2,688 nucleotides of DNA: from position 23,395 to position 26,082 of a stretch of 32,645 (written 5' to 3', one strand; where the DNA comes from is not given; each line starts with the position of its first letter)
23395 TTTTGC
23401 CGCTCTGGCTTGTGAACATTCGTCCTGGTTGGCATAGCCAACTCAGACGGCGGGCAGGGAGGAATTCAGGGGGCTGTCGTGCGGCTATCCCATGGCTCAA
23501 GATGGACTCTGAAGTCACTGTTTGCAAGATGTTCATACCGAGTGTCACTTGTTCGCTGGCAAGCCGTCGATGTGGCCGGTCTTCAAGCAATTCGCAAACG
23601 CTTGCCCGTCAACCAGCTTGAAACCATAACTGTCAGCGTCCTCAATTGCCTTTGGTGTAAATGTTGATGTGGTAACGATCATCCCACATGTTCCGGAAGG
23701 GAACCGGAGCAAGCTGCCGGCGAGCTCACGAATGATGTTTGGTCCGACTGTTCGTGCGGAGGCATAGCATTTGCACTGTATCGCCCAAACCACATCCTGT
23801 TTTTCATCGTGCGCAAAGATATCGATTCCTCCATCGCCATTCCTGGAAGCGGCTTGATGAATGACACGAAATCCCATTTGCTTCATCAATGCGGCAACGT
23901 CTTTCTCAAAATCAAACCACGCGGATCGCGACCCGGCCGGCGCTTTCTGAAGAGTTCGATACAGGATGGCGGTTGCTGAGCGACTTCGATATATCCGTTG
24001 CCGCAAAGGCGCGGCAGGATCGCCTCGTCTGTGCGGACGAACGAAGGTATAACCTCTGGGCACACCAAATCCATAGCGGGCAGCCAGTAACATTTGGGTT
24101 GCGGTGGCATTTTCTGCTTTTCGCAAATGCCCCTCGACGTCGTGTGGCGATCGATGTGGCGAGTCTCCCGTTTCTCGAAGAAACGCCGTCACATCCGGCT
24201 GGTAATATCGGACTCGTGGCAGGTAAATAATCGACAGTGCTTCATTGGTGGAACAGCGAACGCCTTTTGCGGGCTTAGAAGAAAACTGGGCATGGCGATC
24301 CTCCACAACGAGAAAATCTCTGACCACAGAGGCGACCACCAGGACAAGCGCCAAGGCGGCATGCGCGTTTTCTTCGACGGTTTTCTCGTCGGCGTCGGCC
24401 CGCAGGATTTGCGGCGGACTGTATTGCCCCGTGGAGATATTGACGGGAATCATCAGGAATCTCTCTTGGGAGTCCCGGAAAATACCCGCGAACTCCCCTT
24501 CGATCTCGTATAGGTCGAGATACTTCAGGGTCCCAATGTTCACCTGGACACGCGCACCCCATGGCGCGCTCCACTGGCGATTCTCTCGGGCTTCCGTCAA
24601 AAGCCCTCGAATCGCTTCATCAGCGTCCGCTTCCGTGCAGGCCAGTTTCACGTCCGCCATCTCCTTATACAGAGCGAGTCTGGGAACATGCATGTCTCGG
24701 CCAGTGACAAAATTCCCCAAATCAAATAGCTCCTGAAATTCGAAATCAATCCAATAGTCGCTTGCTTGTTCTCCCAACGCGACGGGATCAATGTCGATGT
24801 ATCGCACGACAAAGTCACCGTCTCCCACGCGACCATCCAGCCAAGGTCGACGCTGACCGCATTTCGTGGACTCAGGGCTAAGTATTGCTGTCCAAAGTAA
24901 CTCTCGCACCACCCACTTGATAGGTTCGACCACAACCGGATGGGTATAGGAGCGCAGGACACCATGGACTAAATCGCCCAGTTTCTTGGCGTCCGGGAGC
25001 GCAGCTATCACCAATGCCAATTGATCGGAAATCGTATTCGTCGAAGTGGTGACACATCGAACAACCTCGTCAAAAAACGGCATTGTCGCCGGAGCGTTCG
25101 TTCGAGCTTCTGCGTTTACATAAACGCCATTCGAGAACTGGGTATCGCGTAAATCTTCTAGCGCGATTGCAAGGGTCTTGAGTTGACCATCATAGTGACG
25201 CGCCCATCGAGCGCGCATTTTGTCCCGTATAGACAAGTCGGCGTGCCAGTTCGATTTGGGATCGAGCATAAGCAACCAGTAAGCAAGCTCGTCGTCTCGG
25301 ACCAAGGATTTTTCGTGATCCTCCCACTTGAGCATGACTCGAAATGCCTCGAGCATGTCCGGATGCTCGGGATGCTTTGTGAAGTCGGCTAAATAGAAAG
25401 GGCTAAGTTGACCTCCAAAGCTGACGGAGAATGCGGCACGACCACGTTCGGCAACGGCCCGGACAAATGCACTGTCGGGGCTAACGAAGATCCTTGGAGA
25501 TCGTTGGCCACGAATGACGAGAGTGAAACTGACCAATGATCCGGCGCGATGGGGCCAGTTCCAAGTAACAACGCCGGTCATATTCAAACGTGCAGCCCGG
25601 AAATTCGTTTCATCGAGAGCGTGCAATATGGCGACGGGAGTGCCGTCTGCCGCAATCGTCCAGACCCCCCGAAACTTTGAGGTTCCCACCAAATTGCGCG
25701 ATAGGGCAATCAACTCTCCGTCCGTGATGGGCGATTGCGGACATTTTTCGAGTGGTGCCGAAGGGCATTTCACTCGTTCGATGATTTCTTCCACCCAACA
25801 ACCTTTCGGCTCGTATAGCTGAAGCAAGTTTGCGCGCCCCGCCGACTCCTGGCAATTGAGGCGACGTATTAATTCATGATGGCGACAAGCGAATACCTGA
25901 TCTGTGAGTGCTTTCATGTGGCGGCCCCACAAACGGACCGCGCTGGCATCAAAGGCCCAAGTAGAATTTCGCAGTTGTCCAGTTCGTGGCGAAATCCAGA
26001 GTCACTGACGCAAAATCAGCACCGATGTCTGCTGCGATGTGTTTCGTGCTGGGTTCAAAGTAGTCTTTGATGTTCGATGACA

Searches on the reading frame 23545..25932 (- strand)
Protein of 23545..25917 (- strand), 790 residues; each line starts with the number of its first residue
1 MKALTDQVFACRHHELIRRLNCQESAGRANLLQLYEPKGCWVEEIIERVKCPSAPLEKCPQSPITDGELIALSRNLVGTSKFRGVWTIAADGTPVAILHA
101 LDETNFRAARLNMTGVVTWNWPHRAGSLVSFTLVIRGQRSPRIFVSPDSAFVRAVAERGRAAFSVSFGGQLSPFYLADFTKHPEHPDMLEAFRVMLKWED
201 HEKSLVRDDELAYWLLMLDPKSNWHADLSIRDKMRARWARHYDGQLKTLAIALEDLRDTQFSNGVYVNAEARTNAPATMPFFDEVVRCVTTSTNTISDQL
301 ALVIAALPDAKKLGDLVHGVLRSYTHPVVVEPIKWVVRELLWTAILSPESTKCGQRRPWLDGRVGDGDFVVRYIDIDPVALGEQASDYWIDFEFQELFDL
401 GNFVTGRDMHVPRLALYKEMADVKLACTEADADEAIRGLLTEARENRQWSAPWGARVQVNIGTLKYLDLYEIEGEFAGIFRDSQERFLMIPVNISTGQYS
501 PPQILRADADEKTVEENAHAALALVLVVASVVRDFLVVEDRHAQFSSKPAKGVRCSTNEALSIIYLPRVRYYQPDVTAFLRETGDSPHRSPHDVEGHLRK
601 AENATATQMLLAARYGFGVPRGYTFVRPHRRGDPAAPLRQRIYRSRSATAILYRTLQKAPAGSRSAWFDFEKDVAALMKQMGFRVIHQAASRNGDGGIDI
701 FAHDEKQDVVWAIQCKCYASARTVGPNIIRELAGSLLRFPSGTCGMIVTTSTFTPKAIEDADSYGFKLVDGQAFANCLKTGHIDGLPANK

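Call 5: search_protein_families(library=pfam, proteins=[window:23545-25917:-], max_evalue=0.1)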
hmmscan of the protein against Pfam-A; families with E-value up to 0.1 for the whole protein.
window:23545-25917:- (790 aa): 5 families
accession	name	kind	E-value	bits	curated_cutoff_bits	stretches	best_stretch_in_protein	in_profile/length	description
PF04471.18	Mrr_cat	-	3.9e-22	79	21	1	666-777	5-114/115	Restriction endonuclease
PF13156.12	Mrr_cat_2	-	6e-09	36.3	22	1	691-759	25-93/127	Restriction endonuclease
PF10356.15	RRG7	-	3e-05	24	22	1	707-760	83-139/185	Required for respiratory growth protein 7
PF01870.24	Hjc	-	0.024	15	21.1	1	670-739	2-67/93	Archaeal holliday junction resolvase (hjc)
PF18741.7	MTES_1575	-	0.062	13.8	38.2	0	670-717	1-46/96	REase_MTES_1575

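Call 6: search_protein_families(library=padloc, proteins=[window:23545-25917:-], max_evalue=0.1)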
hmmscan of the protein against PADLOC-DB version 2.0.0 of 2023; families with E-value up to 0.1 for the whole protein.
window:23545-25917:- (790 aa): 7 families
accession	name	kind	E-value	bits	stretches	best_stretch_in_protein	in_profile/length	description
PDLC04819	PDC-S02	-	6.1e-12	43.4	1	668-777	199-305/334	-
PDLC04806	PDC-S02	-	2.7e-10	38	1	669-779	189-301/324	-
PDLC03657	mREase_IV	-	1e-08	32.9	1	648-777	162-290/317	Type IV methyl-directed restriction enzyme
PDLC00631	ZorD1|ZorD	-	3.9e-08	29.6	1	669-782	952-1064/1071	"SWI2/SNF2 helicase, Mrr-like nuclease"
PDLC04796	PDC-S02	-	2.1e-05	21.6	1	669-765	247-341/390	-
PDLC03597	REase_MTase_IIG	-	0.00019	17.1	1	683-725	48-91/1646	Type IIG restriction enzyme-methyltransferase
PDLC03852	LmuA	-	0.002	16.2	1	688-732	42-88/336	-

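Call 7: search_protein_families(library=ncbifam, proteins=[window:23545-25917:-], max_evalue=0.1)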
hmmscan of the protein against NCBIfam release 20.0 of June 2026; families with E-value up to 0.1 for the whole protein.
window:23545-25917:- (790 aa): 0 families

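Call 8: search_protein_families(library=phrogs, proteins=[window:23545-25917:-], max_evalue=0.1)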
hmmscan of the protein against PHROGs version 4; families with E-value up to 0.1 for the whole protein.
window:23545-25917:- (790 aa): 4 families
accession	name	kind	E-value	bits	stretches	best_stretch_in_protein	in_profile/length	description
phrog_19856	-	unknown function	9.1e-09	36.3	1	667-777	73-177/192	-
phrog_17577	-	DNA, RNA and nucleotide metabolism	2.5e-06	28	1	669-762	88-176/210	restriction endonuclease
phrog_33422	-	unknown function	9e-05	23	1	666-772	112-213/220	-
phrog_729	-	other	0.0028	17.8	1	670-766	157-254/277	cold shock protein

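Call 9: search_solved_structures(query=window:23545-25917:-, max_evalue=1)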
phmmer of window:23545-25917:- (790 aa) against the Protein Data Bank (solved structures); distinct sequences matched with E-value up to 1: 1.
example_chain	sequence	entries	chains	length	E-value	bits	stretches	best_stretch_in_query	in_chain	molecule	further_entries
8hfa_A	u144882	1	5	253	0.57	11.2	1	653-693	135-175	NodB homology domain-containing protein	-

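Call 10: find_homologous_proteins(query=window:23545-25917:-)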
Query window:23545-25917:- (790 aa): 22 proteins with E <= 0.001 among 8000 candidates.
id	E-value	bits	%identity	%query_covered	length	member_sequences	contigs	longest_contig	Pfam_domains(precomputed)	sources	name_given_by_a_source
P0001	0.0e+0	1836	100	100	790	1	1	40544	PF13156.13,PF04471.19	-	-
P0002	0.0e+0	1135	66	93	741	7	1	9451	PF13156.13,PF10356.16,PF04471.19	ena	-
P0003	0.0e+0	1113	65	93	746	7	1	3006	PF13156.13,PF10356.16,PF04471.19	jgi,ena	-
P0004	0.0e+0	1109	64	94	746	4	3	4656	PF13156.13,PF10356.16,PF04471.19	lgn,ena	-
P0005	0.0e+0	1097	64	93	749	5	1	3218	PF13156.13,PF04471.19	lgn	-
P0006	0.0e+0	1086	63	93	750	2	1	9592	PF13156.13,PF10356.16,PF04471.19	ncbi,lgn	ncbi:MAG: restriction endonuclease [Candidatus Nitrotoga sp.]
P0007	0.0e+0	1072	64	93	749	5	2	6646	PF13156.13,PF10356.16,PF04471.19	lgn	-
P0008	0.0e+0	1069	63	93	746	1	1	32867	PF13156.13,PF04471.19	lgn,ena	-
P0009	0.0e+0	1068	63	93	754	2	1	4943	PF13156.13,PF22722.3,PF10356.16,PF04471.19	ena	-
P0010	0.0e+0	1059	62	93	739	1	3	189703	PF13156.13,PF04471.19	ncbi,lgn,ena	-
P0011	0.0e+0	1052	62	93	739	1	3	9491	PF13156.13,PF22722.3,PF04471.19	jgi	jgi:hypothetical protein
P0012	0.0e+0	1021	60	94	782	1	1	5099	PF13156.13,PF10356.16,PF04471.19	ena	-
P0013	1.0e-295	1001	58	93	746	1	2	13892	PF13156.13,PF10356.16,PF04471.19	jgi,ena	-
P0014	1.0e-289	981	58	94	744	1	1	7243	PF13156.13,PF04471.19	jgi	jgi:hypothetical protein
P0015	8.7e-287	971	56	94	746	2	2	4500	PF13156.13,PF22722.3,PF04471.19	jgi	jgi:hypothetical protein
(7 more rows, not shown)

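Call 11: find_encoding_contigs(protein=P0010, flank=10000, max_places=3)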
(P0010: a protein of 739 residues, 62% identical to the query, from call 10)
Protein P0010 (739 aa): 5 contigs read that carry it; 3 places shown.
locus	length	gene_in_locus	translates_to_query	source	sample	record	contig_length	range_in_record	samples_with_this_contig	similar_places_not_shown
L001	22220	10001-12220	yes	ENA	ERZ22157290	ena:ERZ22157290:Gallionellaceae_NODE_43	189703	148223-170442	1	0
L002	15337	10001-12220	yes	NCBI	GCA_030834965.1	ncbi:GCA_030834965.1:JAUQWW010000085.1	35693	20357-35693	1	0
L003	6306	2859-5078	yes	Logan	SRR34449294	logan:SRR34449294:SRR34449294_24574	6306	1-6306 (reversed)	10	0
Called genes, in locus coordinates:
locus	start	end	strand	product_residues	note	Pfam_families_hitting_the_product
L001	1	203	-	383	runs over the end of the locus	PF06804:BamC_C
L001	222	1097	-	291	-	PF00701:DHDPS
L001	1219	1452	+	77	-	PF04023:FeoA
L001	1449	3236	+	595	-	PF01926:MMR_HSR1, PF02421:FeoB_N, PF07670:Gate, PF07664:FeoB_C, PF07670:Gate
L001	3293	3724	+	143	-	PF00254:FKBP_C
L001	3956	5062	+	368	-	PF00149:Metallophos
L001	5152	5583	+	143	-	-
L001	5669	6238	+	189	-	PF08212:Lipocalin_2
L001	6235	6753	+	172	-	PF08547:CIA30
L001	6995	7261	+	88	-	PF12441:CopG_antitoxin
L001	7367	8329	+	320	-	PF00892:EamA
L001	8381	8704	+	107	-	PF05973:Gp49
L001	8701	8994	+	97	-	PF13744:HTH_37, PF04545:Sigma70_r4 (weak), PF01381:HTH_3 (faint)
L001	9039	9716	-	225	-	PF02230:Abhydrolase_2, PF12146:Hydrolase_4 (faint), PF01738:DLH (weak)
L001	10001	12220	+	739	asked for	PF04471:Mrr_cat, PF13156:Mrr_cat_2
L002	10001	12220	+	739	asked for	PF04471:Mrr_cat, PF13156:Mrr_cat_2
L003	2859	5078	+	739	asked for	PF04471:Mrr_cat, PF13156:Mrr_cat_2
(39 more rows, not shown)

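Call 12: find_encoding_contigs(protein=P0008, flank=10000, max_places=2)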
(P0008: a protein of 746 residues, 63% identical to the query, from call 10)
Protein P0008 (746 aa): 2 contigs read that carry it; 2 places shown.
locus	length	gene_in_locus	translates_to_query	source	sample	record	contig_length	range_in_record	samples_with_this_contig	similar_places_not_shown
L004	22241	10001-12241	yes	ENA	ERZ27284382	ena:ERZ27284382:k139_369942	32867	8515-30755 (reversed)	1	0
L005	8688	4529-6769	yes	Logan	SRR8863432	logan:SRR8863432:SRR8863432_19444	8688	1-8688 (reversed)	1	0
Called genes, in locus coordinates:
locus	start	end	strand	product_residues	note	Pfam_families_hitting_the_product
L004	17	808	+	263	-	PF00005:ABC_tran, PF13304:AAA_21 (faint)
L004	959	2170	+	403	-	PF07690:MFS_1, PF13347:MFS_2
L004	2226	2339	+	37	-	-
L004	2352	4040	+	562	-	PF13672:PP2C_2, PF00481:PP2C (faint), PF00069:Pkinase, PF07714:PK_Tyr_Ser-Thr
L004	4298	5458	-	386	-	PF13384:HTH_23 (faint), PF13936:HTH_38, PF00665:rve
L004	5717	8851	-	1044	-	PF00270:DEAD, PF04851:ResIII (weak), PF00271:Helicase_C (weak)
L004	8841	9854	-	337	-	PF08878:HamA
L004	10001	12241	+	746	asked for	PF04471:Mrr_cat, PF13156:Mrr_cat_2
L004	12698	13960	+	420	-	PF24681:Kelch_KLHDC2_KLHL20_DRC7 (faint), PF24981:Beta-prop_ATRN-LZTR1 (faint)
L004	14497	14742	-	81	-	PF13751:DDE_Tnp_1_6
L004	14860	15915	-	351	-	PF00753:Lactamase_B (faint)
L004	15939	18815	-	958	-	-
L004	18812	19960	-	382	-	PF01734:Patatin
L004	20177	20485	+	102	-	-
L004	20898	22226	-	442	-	PF13657:Couple_hipA, PF07804:HipA_C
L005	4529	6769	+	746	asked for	PF04471:Mrr_cat, PF13156:Mrr_cat_2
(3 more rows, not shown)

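Call 13: find_encoding_contigs(protein=P0013, flank=10000, max_places=2)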
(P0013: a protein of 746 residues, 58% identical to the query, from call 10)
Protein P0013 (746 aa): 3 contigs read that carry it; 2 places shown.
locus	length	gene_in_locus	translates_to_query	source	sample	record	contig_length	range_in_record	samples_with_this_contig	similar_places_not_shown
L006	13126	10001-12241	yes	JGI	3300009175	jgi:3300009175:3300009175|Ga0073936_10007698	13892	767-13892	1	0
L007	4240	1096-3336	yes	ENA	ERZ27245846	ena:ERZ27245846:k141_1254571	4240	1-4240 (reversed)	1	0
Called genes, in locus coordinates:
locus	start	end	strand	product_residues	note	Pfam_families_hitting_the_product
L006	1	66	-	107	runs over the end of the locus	PF18291:HU-HIG (weak), PF00216:Bac_DNA_binding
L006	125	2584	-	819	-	PF01588:tRNA_bind, PF03483:B3_4, PF03484:B5, PF17759:tRNA_synthFbeta, PF03147:FDX-ACB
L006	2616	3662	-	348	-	PF02912:Phe_tRNA-synt_N, PF01409:tRNA-synt_2d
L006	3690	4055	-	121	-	PF00453:Ribosomal_L20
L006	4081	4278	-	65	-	PF01632:Ribosomal_L35p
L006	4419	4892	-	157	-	PF05198:IF3_N, PF00707:IF3_C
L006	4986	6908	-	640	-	PF02824:TGS, PF07973:tRNA_SAD, PF00587:tRNA-synt_2b, PF03129:HGTP_anticodon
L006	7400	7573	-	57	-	-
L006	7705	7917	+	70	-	-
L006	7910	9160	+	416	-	PF12167:Arm-DNA-bind_2, PF14659:Phage_int_SAM_3 (weak), PF22022:Phage_int_M (weak), PF00589:Phage_integrase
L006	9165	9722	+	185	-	-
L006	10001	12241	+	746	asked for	PF04471:Mrr_cat, PF10356:RRG7 (faint), PF13156:Mrr_cat_2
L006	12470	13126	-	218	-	?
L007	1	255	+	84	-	?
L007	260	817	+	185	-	-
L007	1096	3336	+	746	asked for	PF04471:Mrr_cat, PF10356:RRG7 (faint), PF13156:Mrr_cat_2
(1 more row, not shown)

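Call 25: find_related_loci(query=A2, collection=metagenome_contigs, flank=8000)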
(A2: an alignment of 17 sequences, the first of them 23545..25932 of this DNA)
Query A2 (795 aa) in metagenome_contigs; peptide patterns used: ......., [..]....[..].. (x = any residue, [..] = any of these).
352 stretches matched a pattern; 21 encode a relative of the query (tblastn E <= 1e-3); 21 distinct loci.
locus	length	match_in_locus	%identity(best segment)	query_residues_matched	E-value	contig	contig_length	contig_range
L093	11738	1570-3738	66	44-784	0e+0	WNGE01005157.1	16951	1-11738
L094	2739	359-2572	65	47-784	0e+0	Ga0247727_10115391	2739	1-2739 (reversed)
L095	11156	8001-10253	58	37-784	0e+0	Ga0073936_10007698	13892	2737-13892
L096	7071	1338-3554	57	47-785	0e+0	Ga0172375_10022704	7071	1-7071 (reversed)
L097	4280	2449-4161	61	42-612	0e+0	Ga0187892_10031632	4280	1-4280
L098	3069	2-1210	63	193-595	4e-179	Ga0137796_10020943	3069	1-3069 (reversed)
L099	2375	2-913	54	481-784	9e-111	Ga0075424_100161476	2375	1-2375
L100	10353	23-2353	33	55-783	2e-104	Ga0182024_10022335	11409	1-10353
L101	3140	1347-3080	37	214-776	7e-101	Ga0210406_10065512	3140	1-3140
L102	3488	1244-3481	32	87-763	8e-97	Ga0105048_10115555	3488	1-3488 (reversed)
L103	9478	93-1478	40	332-786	9e-95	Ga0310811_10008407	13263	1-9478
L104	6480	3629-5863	31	87-783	1e-95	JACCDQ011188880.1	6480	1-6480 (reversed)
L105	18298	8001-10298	31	67-783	1e-92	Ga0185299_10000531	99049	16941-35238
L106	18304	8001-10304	33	68-786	2e-92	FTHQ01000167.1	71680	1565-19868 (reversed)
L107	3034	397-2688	32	68-777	6e-95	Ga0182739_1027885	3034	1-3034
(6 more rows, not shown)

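Call 30: find_homologous_proteins(query=A3, max_evalue=1e-10)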
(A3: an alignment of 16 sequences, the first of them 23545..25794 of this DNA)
Query A3 (16 sequences) (749 aa, profile of the alignment): 35 proteins with E <= 1e-10 among 8000 candidates.
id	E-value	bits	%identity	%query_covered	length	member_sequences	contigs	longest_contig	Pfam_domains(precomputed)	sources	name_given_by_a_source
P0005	0.0e+0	1497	64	98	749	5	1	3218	PF13156.13,PF04471.19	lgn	-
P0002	0.0e+0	1487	66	98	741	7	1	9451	PF13156.13,PF10356.16,PF04471.19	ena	-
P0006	0.0e+0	1482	63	98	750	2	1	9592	PF13156.13,PF10356.16,PF04471.19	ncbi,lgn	ncbi:MAG: restriction endonuclease [Candidatus Nitrotoga sp.]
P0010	0.0e+0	1471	63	98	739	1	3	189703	PF13156.13,PF04471.19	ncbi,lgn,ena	-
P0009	0.0e+0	1470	63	98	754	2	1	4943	PF13156.13,PF22722.3,PF10356.16,PF04471.19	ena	-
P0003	0.0e+0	1468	65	99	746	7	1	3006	PF13156.13,PF10356.16,PF04471.19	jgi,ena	-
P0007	0.0e+0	1463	64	98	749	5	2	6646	PF13156.13,PF10356.16,PF04471.19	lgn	-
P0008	0.0e+0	1458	63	98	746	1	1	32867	PF13156.13,PF04471.19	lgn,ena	-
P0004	0.0e+0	1456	65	99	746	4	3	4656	PF13156.13,PF10356.16,PF04471.19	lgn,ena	-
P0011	0.0e+0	1390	62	99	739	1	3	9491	PF13156.13,PF22722.3,PF04471.19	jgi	jgi:hypothetical protein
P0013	0.0e+0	1382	58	99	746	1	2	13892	PF13156.13,PF10356.16,PF04471.19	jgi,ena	-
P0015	0.0e+0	1374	56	99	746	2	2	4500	PF13156.13,PF22722.3,PF04471.19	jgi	jgi:hypothetical protein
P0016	0.0e+0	1340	55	99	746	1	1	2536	PF13156.13,PF04471.19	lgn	-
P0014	0.0e+0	1336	58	99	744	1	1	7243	PF13156.13,PF04471.19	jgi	jgi:hypothetical protein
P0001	0.0e+0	1334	100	100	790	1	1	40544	PF13156.13,PF04471.19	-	-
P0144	5.1e-259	879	43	98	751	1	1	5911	PF13156.13,PF22722.3,PF10356.16,PF04471.19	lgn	-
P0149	3.1e-126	440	33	96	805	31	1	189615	PF04471.19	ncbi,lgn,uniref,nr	ncbi:restriction endonuclease [Burkholderia ubonensis]|uniref:restriction endonuclease n=1 Tax=Burkh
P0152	8.4e-122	426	34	85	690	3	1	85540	PF13156.13,PF04471.19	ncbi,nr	ncbi:MAG: restriction endonuclease [Rhodoferax sp.]|nr:restriction endonuclease [Rhodoferax sp.]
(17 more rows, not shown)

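Call 48: predict_structure(alignment_id=A4)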
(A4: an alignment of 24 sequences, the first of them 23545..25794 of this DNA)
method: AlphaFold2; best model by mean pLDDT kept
length: 749 residues; sequences in the alignment: 24
mean_pLDDT: 76.6   pTM: 0.67
mean pLDDT of the five models: 76.6, 76.2, 75.4, 74.3, 73.8
residues with pLDDT >= 90: 227; 70-90: 317; 50-70: 105; < 50: 100
segments of 3 or more residues with pLDDT < 50: 497-533, 544-551, 586-624, 647-654, 745-749
pLDDT, mean of each block of 10 residues (from residue 1): 80 95 94 90 95 96 92 92 89 89 94 96 94 96 91 76 75 92 89 94 91 81 82 90 92 89 94 90 81 91 93 92 73 92 86 78 87 84 77 82 62 62 77 78 88 85 81 84 83 54 34 31 34 52 46 54 63 63 49 27 27 36 55 75 56 57 80 81 82 74 86 89 87 73 44
secondary structure, 60 per line:
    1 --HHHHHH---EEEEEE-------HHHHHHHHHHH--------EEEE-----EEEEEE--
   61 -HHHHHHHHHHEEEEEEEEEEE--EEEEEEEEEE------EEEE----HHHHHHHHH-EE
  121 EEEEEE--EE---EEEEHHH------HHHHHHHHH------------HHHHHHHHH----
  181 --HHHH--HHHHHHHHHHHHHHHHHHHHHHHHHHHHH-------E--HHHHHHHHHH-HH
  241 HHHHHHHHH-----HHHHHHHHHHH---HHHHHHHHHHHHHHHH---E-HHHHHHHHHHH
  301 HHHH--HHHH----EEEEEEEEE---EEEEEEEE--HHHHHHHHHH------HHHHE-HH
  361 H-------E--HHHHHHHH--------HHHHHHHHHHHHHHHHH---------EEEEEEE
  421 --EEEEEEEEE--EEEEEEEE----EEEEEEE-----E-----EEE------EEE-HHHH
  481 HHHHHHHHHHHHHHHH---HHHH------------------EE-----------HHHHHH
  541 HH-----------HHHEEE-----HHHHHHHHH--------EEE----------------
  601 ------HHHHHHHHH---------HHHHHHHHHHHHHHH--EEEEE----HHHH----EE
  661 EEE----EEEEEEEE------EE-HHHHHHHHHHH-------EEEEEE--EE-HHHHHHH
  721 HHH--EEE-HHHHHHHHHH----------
elements in order (helices of 4 or more, strands of 3 or more residues): H3-8 E12-17 H25-35 E44-47 E53-58 H62-71 E72-82 E85-94 E101-104 H109-117 E119-126 E134-137 H147-155 H168-176 H183-186 H189-217 H228-237 H239-249 H255-265 H269-284 H290-304 H307-310 E315-323 E327-334 H337-346 H353-356 H372-379 H388-404 E414-420 E423-431 E434-441 E446-452 E464-466 E473-475 H477-496 H500-503 H535-542 E557-559 H565-573 E582-584 H607-615 H625-639 E642-646 H651-654 E659-663 E668-675 H685-695 E703-708 H714-723 E726-728 H730-739
